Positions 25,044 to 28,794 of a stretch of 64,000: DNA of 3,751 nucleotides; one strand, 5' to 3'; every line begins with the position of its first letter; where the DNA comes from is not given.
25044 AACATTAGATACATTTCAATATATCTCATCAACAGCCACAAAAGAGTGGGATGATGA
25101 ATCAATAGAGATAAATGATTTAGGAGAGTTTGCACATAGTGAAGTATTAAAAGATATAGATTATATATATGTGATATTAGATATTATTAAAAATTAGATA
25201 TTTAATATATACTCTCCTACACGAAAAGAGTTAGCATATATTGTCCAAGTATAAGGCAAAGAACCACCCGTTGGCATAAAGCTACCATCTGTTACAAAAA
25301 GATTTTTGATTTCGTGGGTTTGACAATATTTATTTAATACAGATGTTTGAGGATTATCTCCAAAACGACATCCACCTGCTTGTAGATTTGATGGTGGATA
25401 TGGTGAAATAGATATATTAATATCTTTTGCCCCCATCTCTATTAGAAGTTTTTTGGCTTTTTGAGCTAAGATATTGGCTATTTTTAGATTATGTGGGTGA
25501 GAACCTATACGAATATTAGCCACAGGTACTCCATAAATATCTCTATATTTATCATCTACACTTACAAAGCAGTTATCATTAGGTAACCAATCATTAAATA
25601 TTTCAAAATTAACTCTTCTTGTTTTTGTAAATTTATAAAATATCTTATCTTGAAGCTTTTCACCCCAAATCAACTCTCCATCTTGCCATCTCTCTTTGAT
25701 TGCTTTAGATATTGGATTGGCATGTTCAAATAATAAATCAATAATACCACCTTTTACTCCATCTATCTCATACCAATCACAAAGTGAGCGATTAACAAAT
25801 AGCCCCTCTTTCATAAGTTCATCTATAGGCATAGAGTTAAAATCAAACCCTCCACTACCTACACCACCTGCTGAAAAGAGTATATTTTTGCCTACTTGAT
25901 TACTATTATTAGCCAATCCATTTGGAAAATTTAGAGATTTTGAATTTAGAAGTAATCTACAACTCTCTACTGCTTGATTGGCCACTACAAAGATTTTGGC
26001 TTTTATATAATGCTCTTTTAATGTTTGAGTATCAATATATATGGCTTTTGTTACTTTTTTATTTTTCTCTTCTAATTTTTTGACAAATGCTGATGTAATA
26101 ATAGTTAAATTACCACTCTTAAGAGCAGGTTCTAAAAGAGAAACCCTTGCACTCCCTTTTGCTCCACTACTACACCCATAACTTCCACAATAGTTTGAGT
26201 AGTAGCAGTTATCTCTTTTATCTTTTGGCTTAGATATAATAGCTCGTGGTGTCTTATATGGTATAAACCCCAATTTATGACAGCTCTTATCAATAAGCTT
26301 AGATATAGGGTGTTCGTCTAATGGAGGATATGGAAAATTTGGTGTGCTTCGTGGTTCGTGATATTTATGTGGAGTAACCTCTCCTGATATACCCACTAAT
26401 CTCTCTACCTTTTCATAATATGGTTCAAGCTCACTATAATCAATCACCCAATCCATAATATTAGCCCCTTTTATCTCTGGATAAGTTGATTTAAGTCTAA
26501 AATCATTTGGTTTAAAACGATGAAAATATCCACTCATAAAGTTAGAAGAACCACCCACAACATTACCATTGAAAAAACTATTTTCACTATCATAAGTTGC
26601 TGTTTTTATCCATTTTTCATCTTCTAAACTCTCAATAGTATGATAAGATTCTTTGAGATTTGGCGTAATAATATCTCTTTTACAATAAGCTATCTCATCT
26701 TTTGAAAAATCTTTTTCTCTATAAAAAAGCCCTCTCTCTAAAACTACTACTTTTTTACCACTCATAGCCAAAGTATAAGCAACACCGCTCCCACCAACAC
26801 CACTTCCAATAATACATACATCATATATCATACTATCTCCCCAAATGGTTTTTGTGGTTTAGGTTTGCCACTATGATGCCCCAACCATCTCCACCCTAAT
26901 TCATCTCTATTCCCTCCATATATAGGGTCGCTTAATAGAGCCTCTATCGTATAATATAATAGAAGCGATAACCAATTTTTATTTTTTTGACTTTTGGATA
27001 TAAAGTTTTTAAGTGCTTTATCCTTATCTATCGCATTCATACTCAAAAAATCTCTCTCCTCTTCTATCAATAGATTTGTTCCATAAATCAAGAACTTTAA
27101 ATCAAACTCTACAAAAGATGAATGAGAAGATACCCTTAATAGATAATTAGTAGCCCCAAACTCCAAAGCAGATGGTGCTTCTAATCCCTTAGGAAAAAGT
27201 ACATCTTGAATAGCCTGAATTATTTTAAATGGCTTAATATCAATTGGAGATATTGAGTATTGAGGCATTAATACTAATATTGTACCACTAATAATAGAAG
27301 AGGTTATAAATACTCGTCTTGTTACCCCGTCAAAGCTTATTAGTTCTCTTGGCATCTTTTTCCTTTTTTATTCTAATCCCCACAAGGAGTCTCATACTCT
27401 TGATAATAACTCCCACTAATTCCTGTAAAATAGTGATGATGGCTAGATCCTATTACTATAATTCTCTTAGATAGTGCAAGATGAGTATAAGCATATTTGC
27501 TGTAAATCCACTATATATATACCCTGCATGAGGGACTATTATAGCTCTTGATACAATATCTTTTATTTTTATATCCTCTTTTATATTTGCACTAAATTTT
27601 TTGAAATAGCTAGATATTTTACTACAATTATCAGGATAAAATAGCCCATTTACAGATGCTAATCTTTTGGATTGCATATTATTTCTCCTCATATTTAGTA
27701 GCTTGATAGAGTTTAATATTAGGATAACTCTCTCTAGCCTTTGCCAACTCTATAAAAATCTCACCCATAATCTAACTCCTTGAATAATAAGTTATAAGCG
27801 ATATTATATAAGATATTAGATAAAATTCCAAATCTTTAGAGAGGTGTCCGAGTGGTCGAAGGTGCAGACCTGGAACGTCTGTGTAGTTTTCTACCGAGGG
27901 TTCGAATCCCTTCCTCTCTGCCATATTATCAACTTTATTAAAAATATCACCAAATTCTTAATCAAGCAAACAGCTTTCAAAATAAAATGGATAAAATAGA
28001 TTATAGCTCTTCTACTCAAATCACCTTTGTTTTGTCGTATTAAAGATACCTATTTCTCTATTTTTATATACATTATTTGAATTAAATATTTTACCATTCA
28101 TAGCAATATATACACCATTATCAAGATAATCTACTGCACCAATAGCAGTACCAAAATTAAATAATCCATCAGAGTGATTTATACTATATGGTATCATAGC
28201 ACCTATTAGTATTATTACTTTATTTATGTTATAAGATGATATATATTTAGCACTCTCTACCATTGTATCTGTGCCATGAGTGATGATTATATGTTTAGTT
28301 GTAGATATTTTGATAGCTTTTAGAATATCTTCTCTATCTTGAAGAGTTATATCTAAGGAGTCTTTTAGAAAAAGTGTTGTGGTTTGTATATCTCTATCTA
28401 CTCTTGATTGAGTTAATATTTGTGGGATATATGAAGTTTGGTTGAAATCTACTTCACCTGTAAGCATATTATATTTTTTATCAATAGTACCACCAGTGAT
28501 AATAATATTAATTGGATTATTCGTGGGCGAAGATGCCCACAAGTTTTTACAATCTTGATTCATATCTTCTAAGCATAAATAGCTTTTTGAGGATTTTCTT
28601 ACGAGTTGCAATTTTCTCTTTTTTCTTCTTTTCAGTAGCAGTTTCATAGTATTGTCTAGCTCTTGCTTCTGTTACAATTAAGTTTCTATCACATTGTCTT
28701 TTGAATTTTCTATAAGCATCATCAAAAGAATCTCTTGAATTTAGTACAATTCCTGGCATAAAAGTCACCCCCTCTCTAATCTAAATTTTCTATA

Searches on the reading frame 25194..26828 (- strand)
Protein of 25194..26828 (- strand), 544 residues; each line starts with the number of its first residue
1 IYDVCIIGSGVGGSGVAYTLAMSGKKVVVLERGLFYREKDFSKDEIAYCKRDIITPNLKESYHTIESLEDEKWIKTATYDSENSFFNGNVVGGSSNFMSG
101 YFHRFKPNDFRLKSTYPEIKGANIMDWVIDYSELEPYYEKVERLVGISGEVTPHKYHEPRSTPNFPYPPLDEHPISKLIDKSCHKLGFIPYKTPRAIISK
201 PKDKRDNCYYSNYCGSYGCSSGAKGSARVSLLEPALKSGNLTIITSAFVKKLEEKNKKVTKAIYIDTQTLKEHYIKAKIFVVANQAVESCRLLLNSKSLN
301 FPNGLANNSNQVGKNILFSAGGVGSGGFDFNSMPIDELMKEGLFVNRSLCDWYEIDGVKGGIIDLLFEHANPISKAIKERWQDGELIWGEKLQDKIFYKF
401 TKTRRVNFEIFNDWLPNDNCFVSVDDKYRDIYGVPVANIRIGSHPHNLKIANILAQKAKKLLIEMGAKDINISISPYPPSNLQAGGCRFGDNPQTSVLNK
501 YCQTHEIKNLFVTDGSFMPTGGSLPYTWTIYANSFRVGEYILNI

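Call 59: search_protein_families(library=pfam, proteins=[window:25194-26828:-], max_evalue=0.0001)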
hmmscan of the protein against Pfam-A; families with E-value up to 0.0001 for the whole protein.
window:25194-26828:- (544 aa): 4 families
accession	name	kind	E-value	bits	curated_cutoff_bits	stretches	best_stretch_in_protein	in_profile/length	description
PF05199.19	GMC_oxred_C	-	1.7e-15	58.3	24.6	1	416-532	1-137/139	GMC oxidoreductase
PF00732.25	GMC_oxred_N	-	1.8e-13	51.3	23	1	78-316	13-213/218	GMC oxidoreductase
PF01266.30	DAO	-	3.7e-06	27.1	27.9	1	3-33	1-31/353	FAD dependent oxidoreductase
PF07992.20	Pyr_redox_2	-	7.1e-05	22.8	26.1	0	2-37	1-31/291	Pyridine nucleotide-disulphide oxidoreductase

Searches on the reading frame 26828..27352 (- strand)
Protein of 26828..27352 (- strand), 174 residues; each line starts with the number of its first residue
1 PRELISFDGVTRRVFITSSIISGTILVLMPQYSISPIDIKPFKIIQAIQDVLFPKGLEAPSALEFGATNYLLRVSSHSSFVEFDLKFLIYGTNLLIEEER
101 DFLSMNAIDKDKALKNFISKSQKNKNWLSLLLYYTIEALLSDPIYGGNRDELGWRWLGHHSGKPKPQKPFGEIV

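Call 59: search_protein_families(library=pfam, proteins=[window:26828-27352:-], max_evalue=0.0001)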
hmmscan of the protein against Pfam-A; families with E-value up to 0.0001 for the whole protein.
window:26828-27352:- (174 aa): 1 family
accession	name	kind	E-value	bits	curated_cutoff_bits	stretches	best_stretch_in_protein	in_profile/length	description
PF13618.11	Gluconate_2-dh3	-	8.2e-08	33.1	23.4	1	42-159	4-133/135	Gluconate 2-dehydrogenase subunit 3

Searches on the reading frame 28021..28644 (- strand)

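Call 59: search_protein_families(library=pfam, proteins=[window:28021-28644:-], max_evalue=0.0001)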
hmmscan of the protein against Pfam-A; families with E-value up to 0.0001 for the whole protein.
window:28021-28644:- (207 aa): 1 family
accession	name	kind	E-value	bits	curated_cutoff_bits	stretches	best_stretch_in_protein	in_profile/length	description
PF00710.25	Asparaginase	-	3.9e-25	88.9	22.5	1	45-196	2-162/193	Asparaginase, N-terminal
